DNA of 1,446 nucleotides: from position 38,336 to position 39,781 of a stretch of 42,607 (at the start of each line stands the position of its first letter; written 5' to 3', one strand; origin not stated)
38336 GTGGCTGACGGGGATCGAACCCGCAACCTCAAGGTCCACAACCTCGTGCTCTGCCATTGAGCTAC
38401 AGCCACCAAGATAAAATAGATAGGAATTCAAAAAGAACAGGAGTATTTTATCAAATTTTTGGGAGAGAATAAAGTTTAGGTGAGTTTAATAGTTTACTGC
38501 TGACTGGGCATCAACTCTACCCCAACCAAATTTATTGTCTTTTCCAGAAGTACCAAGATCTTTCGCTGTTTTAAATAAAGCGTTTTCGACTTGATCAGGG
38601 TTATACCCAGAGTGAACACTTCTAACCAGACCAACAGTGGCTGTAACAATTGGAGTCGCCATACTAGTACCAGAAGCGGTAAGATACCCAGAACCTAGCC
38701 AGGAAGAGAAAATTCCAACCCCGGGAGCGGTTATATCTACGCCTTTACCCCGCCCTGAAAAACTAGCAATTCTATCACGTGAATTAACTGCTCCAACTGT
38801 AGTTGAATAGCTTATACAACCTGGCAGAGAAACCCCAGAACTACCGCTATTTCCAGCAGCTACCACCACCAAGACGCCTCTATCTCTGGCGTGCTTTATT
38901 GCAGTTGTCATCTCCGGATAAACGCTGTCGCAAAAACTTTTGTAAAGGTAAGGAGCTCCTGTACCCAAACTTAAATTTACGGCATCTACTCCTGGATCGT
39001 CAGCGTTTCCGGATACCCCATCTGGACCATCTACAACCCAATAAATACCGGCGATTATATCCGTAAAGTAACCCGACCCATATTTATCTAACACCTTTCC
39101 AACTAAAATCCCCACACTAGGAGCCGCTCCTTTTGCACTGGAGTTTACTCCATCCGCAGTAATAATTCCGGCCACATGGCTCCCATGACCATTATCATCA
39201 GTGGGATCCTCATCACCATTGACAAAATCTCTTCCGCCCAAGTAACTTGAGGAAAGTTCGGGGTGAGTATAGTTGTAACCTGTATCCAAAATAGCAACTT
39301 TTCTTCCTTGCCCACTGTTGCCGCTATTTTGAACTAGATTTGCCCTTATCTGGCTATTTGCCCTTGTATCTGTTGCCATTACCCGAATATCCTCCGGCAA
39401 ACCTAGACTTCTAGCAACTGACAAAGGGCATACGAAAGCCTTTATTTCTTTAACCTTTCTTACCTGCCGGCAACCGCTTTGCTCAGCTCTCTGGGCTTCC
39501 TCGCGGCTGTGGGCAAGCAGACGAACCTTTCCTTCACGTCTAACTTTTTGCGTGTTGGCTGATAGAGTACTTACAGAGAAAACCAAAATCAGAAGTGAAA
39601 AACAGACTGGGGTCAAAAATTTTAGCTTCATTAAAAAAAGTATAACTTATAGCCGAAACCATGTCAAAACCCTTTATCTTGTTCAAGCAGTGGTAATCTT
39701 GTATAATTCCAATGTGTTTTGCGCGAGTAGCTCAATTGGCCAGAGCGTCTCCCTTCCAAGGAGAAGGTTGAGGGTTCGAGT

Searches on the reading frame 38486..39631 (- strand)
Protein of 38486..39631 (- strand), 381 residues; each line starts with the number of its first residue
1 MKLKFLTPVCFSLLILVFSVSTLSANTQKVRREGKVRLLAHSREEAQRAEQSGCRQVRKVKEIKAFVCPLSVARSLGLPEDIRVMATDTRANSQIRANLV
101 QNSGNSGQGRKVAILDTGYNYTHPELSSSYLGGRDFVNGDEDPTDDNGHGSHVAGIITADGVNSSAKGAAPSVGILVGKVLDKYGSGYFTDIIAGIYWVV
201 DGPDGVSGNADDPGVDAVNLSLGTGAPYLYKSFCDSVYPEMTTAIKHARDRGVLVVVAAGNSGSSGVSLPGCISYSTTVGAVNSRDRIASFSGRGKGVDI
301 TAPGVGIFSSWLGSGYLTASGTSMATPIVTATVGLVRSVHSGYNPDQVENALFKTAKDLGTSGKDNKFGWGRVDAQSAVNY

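Call 8: search_protein_families(library=pfam, proteins=[window:38486-39631:-], max_evalue=1)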
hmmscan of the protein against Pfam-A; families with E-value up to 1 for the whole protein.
window:38486-39631:- (381 aa): 1 family
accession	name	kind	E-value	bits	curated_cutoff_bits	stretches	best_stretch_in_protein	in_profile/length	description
PF00082.27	Peptidase_S8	-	2.6e-53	181.6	21.8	1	107-371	1-288/288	Subtilase family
